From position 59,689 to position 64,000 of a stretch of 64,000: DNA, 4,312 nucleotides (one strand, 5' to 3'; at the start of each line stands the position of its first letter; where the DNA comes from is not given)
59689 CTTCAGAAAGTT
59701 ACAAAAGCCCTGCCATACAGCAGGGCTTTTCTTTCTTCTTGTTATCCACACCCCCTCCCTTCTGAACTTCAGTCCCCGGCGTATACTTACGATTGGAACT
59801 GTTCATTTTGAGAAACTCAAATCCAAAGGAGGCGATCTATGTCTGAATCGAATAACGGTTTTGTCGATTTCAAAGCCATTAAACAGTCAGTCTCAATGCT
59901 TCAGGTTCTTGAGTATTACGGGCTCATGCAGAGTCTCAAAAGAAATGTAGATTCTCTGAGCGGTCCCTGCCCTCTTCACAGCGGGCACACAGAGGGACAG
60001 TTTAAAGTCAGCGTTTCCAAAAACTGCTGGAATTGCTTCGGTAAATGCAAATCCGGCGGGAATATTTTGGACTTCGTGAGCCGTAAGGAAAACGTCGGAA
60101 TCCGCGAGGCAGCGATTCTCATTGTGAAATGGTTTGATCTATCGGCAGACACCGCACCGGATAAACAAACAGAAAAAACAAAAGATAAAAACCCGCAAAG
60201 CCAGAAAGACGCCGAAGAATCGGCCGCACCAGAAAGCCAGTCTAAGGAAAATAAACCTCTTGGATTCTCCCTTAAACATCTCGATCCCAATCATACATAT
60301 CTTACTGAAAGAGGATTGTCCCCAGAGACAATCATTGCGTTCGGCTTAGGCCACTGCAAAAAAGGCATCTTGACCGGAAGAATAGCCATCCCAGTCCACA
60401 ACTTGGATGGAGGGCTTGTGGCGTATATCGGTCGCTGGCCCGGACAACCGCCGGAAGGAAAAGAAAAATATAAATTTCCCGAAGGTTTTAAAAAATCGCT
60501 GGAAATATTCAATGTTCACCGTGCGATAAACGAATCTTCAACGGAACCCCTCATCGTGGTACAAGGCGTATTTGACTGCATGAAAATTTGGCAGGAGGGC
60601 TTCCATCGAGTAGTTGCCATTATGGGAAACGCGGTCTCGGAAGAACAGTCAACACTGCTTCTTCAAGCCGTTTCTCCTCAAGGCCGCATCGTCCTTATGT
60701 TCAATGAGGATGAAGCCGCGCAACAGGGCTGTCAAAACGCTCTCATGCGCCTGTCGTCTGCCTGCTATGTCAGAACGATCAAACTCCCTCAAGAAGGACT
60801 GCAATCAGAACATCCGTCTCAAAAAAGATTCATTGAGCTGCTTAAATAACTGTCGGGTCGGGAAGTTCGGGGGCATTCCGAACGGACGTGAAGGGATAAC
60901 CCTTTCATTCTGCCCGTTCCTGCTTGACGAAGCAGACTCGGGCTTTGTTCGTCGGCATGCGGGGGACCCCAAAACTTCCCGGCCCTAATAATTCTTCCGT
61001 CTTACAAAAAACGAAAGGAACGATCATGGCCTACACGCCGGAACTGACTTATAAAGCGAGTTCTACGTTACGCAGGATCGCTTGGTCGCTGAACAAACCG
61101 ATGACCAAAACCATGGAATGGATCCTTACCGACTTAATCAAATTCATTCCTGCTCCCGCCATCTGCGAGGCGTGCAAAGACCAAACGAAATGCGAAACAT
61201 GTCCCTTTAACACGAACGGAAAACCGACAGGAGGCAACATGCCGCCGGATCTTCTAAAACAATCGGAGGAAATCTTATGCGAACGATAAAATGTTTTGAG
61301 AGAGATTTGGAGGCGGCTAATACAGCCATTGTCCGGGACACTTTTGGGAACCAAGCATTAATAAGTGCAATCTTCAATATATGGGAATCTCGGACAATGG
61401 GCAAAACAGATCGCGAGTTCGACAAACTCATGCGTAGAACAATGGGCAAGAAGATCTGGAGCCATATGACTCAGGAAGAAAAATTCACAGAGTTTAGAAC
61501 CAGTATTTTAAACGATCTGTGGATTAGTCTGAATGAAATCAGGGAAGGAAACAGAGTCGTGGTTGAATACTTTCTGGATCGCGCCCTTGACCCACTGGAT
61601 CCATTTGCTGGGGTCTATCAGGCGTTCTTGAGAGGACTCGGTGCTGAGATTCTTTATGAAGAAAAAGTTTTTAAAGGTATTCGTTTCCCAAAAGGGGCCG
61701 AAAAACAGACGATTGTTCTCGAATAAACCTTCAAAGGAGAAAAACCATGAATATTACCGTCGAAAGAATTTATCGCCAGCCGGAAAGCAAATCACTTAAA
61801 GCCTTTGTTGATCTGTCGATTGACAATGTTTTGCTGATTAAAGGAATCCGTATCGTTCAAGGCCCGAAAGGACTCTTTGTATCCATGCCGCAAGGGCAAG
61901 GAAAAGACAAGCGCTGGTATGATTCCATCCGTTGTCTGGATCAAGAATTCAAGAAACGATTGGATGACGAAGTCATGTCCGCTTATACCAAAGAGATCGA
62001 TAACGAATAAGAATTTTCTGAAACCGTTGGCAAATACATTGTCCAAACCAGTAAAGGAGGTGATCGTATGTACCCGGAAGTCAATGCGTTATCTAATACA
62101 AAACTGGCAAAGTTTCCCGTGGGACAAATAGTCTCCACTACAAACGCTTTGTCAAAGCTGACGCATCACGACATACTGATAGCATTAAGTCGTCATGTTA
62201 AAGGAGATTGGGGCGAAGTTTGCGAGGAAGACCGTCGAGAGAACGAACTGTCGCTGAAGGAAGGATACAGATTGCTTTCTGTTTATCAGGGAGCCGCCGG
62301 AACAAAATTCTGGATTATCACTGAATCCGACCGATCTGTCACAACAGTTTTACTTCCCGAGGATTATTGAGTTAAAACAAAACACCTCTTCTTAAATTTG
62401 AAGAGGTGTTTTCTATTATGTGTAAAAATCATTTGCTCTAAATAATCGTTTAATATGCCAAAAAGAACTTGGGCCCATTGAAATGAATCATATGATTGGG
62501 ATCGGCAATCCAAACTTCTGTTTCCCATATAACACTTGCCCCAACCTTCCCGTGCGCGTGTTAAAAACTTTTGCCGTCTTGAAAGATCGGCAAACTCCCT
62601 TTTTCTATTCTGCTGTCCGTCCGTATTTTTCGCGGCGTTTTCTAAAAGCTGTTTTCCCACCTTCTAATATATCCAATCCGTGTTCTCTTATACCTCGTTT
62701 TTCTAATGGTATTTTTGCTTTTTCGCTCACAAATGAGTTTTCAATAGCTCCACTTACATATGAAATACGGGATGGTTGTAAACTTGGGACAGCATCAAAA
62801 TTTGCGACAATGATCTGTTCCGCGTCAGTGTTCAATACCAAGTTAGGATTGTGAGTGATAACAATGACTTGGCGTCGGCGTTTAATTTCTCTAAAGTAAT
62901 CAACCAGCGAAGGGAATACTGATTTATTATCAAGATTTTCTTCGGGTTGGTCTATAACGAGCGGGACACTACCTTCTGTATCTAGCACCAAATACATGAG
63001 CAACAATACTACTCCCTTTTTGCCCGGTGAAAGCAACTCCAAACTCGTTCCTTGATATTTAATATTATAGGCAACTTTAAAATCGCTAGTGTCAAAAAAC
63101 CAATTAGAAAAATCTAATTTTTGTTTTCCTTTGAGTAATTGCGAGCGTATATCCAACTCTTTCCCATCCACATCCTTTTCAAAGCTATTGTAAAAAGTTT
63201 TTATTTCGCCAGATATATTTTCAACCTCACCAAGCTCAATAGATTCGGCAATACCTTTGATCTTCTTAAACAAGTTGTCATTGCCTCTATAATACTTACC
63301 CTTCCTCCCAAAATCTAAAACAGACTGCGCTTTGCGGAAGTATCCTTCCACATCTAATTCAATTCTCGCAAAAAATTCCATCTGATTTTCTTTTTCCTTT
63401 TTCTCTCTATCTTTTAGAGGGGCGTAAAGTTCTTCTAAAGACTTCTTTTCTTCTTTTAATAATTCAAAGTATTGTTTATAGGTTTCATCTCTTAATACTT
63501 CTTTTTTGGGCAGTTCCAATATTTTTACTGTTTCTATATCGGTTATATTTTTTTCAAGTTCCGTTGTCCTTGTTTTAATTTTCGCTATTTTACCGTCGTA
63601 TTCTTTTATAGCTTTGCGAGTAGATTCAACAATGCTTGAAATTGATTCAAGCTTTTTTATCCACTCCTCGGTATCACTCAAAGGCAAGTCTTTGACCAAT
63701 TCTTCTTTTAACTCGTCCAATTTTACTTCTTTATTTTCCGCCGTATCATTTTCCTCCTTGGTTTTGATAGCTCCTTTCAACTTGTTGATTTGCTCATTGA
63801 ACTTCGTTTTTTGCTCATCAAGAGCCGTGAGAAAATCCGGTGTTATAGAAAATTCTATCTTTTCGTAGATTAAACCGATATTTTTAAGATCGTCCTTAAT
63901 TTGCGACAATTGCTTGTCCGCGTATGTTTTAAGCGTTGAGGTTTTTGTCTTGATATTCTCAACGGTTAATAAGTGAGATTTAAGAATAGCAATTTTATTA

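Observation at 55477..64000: Integrated mobile element with integrase, FtsK/TraD-like ATPase, replication-relaxation protein, primase and SpoVG cargo in a reduced genome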

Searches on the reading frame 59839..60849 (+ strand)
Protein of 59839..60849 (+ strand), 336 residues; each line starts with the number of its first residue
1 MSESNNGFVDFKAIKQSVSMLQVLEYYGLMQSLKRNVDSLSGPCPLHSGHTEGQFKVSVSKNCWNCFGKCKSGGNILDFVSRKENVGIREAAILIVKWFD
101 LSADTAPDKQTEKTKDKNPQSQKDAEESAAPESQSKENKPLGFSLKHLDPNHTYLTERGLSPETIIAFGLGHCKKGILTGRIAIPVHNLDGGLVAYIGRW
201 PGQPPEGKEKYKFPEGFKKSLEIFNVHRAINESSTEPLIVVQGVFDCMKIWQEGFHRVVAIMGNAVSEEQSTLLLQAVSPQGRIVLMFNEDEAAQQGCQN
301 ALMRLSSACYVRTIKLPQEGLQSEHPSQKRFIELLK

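Call 4: search_protein_families(library=pfam, proteins=[window:59839-60849:+], max_evalue=0.01)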
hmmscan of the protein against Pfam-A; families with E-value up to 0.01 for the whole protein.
window:59839-60849:+ (336 aa): 5 families
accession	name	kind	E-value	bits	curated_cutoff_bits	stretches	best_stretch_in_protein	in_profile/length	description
PF01807.25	Zn_ribbon_DnaG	-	9.4e-12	45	24.9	1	12-103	7-93/98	CHC2 zinc finger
PF13155.12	Toprim_2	-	2.7e-07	31.3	22.1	1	239-318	1-80/88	Toprim-like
PF13662.12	Toprim_4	-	1.6e-06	28.7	25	1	238-300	3-69/85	Toprim domain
PF08275.17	DNAG_N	-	9.9e-06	26.1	26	0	178-229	75-127/128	DNA primase catalytic core, N-terminal domain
PF01751.28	Toprim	-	0.0027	18.3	23.1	1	238-302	2-77/96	Toprim domain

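Call 9: find_encoding_contigs(protein=window:59839-60849:+, flank=10000, max_places=8)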
Protein window:59839-60849:+ (336 aa): 2 contigs read that carry it; 2 places shown.
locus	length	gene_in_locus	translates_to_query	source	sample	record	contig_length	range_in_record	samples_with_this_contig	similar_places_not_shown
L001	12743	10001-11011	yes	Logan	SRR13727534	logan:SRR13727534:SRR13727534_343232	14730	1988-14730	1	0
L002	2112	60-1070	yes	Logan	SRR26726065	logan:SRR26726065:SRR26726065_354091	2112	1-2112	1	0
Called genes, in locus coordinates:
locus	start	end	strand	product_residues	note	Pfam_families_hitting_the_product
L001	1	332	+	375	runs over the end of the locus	PF03033:Glyco_transf_28, PF02350:Epimerase_2 (faint), PF04101:Glyco_tran_28_C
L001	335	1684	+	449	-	PF00749:tRNA-synt_1c, PF19269:Anticodon_2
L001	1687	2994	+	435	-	PF01551:Peptidase_M23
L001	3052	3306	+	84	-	-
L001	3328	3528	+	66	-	-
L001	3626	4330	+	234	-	PF00300:His_Phos_1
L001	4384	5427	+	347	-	PF01073:3Beta_HSD, PF01370:Epimerase, PF02719:Polysacc_synt_2, PF04321:RmlD_sub_bind, PF05368:NmrA, PF07993:NAD_binding_4, PF13460:NAD_binding_10, PF16363:GDP_Man_Dehyd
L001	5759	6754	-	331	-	PF00589:Phage_integrase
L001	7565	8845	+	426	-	PF01935:DUF87 (weak), PF02534:T4SS-DNA_transf (faint), PF10412:TrwB_AAD_bind, PF13401:AAA_22 (faint)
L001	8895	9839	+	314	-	PF13814:Replic_Relax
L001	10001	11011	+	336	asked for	PF01807:Zn_ribbon_DnaG, PF08275:DNAG_N (faint), PF13155:Toprim_2 (weak), PF13662:Toprim_4 (weak)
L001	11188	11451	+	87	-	-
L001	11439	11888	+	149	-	-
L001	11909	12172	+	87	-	PF04026:SpoVG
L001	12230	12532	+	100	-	-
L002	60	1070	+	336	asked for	PF01807:Zn_ribbon_DnaG, PF08275:DNAG_N (faint), PF13155:Toprim_2 (weak), PF13662:Toprim_4 (weak)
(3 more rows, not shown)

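Call 40: search_protein_families(library=ncbifam, proteins=[window:59839-60849:+], max_evalue=0.01)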
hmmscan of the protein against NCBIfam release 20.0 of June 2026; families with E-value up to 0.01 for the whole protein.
window:59839-60849:+ (336 aa): 3 families
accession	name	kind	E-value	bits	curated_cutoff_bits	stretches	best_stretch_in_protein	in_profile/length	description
TIGR01391.1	dnaG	equivalog_domain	9.3e-40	136.7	283.6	2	178-318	198-337/414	DNA primase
NF006382.0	PRK08624.1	equivalog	4.6e-05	22.4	440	1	22-276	18-287/373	hypothetical protein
TIGR00646.1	MG010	hypoth_equivalog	0.0029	17.2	260.65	1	153-310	32-183/218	DNA primase-like protein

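Call 61: search_protein_families(library=phrogs, proteins=[window:59839-60849:+], max_evalue=0.001)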
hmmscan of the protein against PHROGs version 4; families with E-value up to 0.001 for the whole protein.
window:59839-60849:+ (336 aa): 12 families
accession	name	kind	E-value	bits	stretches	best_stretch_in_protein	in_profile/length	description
phrog_47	-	DNA, RNA and nucleotide metabolism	2.4e-39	136.6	1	17-310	28-303/947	DNA primase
phrog_6444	-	DNA, RNA and nucleotide metabolism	5.9e-31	108.9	2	13-174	12-162/577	DNA primase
phrog_239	-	DNA, RNA and nucleotide metabolism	1.9e-14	54.6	1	52-317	34-286/801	DNA primase/helicase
phrog_11992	-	unknown function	1.1e-13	52.8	1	11-136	4-117/177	-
phrog_18097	-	DNA, RNA and nucleotide metabolism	2.8e-09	37.8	1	19-95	12-86/199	DNA primase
phrog_849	-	DNA, RNA and nucleotide metabolism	2.4e-08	34.4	1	152-295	150-300/435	DNA primase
phrog_510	-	DNA, RNA and nucleotide metabolism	2.8e-07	30.6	1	17-162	23-159/667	DNA primase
phrog_360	-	DNA, RNA and nucleotide metabolism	1.7e-05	25.9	1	22-126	10-114/133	DNA primase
phrog_1139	-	DNA, RNA and nucleotide metabolism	2.5e-05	23.5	1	190-317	132-255/895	DNA primase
phrog_22173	-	DNA, RNA and nucleotide metabolism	5.6e-05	24.1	1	214-306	13-103/133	DNA primase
phrog_22657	-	unknown function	0.0001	21.1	1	21-192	16-183/1185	-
phrog_5311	-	DNA, RNA and nucleotide metabolism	0.00023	20.5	0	44-88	102-148/692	helicase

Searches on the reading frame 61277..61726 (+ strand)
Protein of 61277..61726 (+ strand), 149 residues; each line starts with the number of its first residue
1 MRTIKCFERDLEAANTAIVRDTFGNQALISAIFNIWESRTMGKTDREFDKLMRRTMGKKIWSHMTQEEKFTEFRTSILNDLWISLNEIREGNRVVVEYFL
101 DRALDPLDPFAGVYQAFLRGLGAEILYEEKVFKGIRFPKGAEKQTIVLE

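Call 4: search_protein_families(library=pfam, proteins=[window:61277-61726:+], max_evalue=0.01)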
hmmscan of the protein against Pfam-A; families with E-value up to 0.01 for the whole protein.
window:61277-61726:+ (149 aa): 0 families

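Call 40: search_protein_families(library=ncbifam, proteins=[window:61277-61726:+], max_evalue=0.01)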
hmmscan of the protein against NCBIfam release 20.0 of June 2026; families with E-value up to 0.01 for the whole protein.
window:61277-61726:+ (149 aa): 0 families

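Call 61: search_protein_families(library=phrogs, proteins=[window:61277-61726:+], max_evalue=0.001)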
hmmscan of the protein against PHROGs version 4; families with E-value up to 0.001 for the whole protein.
window:61277-61726:+ (149 aa): 0 families

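Call 84: search_protein_families(library=padloc, proteins=[window:61277-61726:+], max_evalue=0.001)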
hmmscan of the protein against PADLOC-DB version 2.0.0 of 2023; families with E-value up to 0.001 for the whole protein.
window:61277-61726:+ (149 aa): 0 families

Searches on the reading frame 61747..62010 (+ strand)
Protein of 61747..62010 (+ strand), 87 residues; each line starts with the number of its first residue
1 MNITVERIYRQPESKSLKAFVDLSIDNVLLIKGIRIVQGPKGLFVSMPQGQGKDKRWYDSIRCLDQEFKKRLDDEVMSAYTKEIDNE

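Call 4: search_protein_families(library=pfam, proteins=[window:61747-62010:+], max_evalue=0.01)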
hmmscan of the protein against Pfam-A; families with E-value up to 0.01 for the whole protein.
window:61747-62010:+ (87 aa): 1 family
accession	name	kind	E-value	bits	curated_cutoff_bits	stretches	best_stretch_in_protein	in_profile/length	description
PF04026.17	SpoVG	-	1.3e-18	67.4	29.6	1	1-81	1-81/82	SpoVG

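Call 10: find_encoding_contigs(protein=window:61747-62010:+, flank=10000, max_places=8)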
Protein window:61747-62010:+ (87 aa): 1 contig read that carries it; 1 place shown.
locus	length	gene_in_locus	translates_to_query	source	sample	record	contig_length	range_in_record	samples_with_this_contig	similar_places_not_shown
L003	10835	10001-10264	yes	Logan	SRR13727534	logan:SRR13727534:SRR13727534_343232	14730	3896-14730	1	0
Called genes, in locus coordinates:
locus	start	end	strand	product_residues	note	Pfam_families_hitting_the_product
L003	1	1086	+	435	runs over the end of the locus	PF01551:Peptidase_M23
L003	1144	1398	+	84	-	-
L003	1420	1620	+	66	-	-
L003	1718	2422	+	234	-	PF00300:His_Phos_1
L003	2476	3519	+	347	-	PF01073:3Beta_HSD, PF01370:Epimerase, PF02719:Polysacc_synt_2, PF04321:RmlD_sub_bind, PF05368:NmrA, PF07993:NAD_binding_4, PF13460:NAD_binding_10, PF16363:GDP_Man_Dehyd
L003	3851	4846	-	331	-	PF00589:Phage_integrase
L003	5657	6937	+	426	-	PF01935:DUF87 (weak), PF02534:T4SS-DNA_transf (faint), PF10412:TrwB_AAD_bind, PF13401:AAA_22 (faint)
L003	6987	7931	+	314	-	PF13814:Replic_Relax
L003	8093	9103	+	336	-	PF01807:Zn_ribbon_DnaG, PF08275:DNAG_N (faint), PF13155:Toprim_2 (weak), PF13662:Toprim_4 (weak)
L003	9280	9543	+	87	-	-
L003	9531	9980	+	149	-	-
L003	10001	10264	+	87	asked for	PF04026:SpoVG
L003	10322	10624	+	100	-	-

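Call 40: search_protein_families(library=ncbifam, proteins=[window:61747-62010:+], max_evalue=0.01)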
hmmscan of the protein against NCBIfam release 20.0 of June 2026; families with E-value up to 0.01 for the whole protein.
window:61747-62010:+ (87 aa): 1 family
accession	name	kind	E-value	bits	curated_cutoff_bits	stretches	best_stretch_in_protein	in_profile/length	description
NF009749.0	PRK13259.1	equivalog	3.5e-15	55.9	108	1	1-85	1-85/96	septation regulator SpoVG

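Call 61: search_protein_families(library=phrogs, proteins=[window:61747-62010:+], max_evalue=0.001)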
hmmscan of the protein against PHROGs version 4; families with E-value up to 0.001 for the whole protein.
window:61747-62010:+ (87 aa): 1 family
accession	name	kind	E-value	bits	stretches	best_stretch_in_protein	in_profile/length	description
phrog_27338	-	unknown function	2.8e-09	38.4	1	1-82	1-87/103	-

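Call 84: search_protein_families(library=padloc, proteins=[window:61747-62010:+], max_evalue=0.001)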
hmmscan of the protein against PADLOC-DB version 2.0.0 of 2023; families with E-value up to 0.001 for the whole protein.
window:61747-62010:+ (87 aa): 0 families

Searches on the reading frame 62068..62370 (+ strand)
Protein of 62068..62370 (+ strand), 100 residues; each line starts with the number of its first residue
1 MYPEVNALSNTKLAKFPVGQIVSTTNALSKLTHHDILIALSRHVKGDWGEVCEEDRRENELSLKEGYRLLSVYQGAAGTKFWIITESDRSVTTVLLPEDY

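Call 4: search_protein_families(library=pfam, proteins=[window:62068-62370:+], max_evalue=0.01)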
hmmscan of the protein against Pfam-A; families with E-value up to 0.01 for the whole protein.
window:62068-62370:+ (100 aa): 0 families

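Call 40: search_protein_families(library=ncbifam, proteins=[window:62068-62370:+], max_evalue=0.01)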
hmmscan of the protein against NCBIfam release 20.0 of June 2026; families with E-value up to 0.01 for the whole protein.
window:62068-62370:+ (100 aa): 0 families

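Call 61: search_protein_families(library=phrogs, proteins=[window:62068-62370:+], max_evalue=0.001)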
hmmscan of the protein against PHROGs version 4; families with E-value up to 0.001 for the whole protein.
window:62068-62370:+ (100 aa): 0 families

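Call 84: search_protein_families(library=padloc, proteins=[window:62068-62370:+], max_evalue=0.001)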
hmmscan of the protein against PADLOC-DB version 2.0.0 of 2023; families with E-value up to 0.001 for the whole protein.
window:62068-62370:+ (100 aa): 0 families

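Call 94: predict_structure(protein=window:62068-62370:+)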
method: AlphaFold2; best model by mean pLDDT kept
length: 100 residues; sequences in the alignment: 1
mean_pLDDT: 46.9   pTM: 0.39
mean pLDDT of the five models: 46.9, 44.7, 41.2, 39.6, 39.6
residues with pLDDT >= 90: 0; 70-90: 0; 50-70: 50; < 50: 50
segments of 3 or more residues with pLDDT < 50: 1-31, 42-47, 89-91, 96-100
pLDDT, mean of each block of 10 residues (from residue 1): 33 34 37 51 47 54 56 56 56 45
secondary structure, 60 per line:
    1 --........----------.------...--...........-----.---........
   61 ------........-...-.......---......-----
elements in order: H3-10 H33-43 H53-60 E67-74 E80-86 E90-95

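Call 104: search_protein_representatives(protein=window:62068-62370:+)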
Query: 100 residues. Proteins with E-value up to 0.001 (for the whole library): 7382; up to 1e-10: 2677; up to 1e-30: 2. The best 150 are listed.
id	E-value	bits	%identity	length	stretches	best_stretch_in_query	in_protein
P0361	9.6e-32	124.6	64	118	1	9-100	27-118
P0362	9.1e-31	121.4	63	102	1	9-100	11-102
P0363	3.2e-30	119.7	62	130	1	11-100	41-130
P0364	1.0e-29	118.1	62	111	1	14-100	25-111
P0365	1.9e-29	117.2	52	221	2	16-100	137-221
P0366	8.0e-29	115.2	63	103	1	14-100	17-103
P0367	3.1e-28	113.3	59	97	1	9-100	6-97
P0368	5.5e-28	112.5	63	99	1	14-100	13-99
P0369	1.8e-27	110.9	42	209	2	13-100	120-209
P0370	2.8e-27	110.3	60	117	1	13-100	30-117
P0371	2.9e-27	110.2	55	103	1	6-100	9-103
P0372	7.2e-27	109.0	60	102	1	13-100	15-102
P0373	1.1e-26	108.4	57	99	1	6-100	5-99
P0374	1.5e-26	107.9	63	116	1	15-100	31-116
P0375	2.2e-26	107.4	61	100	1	14-100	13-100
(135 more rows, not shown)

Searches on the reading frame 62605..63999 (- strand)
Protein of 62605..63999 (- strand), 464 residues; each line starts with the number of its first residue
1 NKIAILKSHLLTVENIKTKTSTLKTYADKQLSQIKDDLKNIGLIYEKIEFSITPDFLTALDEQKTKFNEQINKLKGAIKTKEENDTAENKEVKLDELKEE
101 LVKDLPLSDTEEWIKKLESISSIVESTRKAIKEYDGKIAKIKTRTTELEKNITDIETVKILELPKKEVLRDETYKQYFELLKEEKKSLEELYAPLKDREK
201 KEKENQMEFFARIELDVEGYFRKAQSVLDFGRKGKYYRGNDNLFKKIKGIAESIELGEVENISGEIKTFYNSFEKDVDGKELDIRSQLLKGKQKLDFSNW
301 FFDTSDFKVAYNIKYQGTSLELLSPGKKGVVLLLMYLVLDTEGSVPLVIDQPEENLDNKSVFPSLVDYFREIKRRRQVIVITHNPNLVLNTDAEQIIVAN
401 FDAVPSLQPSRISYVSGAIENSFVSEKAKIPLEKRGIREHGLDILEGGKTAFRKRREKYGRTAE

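Call 4: search_protein_families(library=pfam, proteins=[window:62605-63909:-], max_evalue=0.01)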
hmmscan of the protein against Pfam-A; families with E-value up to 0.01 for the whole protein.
window:62605-63909:- (434 aa): 2 families
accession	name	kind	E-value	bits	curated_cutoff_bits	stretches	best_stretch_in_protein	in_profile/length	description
PF02463.25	SMC_N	-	1.2e-05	25.3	40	1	233-363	76-207/220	RecF/RecN/SMC N terminal domain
PF13304.12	AAA_21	-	1.4e-05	25.8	27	1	284-358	229-303/304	AAA domain, putative AbiEii toxin, Type IV TA system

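Call 11: find_encoding_contigs(protein=window:62605-63909:-, flank=10000, max_places=8)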
Protein window:62605-63909:- (434 aa): no gene with exactly this product is on record in the collection.

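Call 40: search_protein_families(library=ncbifam, proteins=[window:62605-63999:-], max_evalue=0.01)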
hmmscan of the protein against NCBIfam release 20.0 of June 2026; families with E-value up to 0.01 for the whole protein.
window:62605-63999:- (464 aa): 3 families
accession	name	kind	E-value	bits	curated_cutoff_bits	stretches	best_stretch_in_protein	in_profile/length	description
NF045780.1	TrlF_fam_ATP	equivalog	1.4e-78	265.7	350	1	19-460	520-944/944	TrlF family AAA-like ATPase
NF045781.1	Spaf1101_AAA_ATP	equivalog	1.7e-25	89.6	475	1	88-460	489-833/836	Spaf_1101 family AAA-like ATPase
NF042955.1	Ppl_antiphage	equivalog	5.6e-17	61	1000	1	255-424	700-860/882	anti-phage protein Ppl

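Call 61: search_protein_families(library=phrogs, proteins=[window:62605-63999:-], max_evalue=0.001)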
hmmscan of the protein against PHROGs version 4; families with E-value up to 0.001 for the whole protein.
window:62605-63999:- (464 aa): 0 families

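Call 84: search_protein_families(library=padloc, proteins=[window:62605-63999:-], max_evalue=0.001)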
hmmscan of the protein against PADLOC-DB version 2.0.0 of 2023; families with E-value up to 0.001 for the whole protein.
window:62605-63999:- (464 aa): 12 families
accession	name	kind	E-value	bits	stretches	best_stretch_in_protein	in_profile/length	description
PDLC02208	Ppl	-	2e-14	50.7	1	289-455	743-888/894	-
PDLC04135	mad3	-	1.3e-10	39.4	1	84-401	102-339/374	mads_3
PDLC04164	AriA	-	4.9e-08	30.8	1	303-396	152-244/253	-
PDLC02335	AbiLi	-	2.2e-06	25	1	161-400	118-252/326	AbiLi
PDLC04678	PDC-M49A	-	6.2e-06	22.8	1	329-406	554-631/681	-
PDLC03865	LmuB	-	1.6e-05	21.4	0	15-288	537-771/1007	-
PDLC04182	HEC-01A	-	2e-05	21.7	1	330-398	290-361/406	-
PDLC04177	HEC-01A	-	5.4e-05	20.4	1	332-400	285-354/393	-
PDLC04679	PDC-M49A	-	5.5e-05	20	1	327-403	412-488/541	-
PDLC02980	AriA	-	0.00022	19.3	1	121-388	73-303/304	-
PDLC00075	GajA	-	0.00068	16.3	1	324-411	250-332/536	AAA ATPase domain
PDLC04180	HEC-01A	-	0.00071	16.8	0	333-398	264-333/382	-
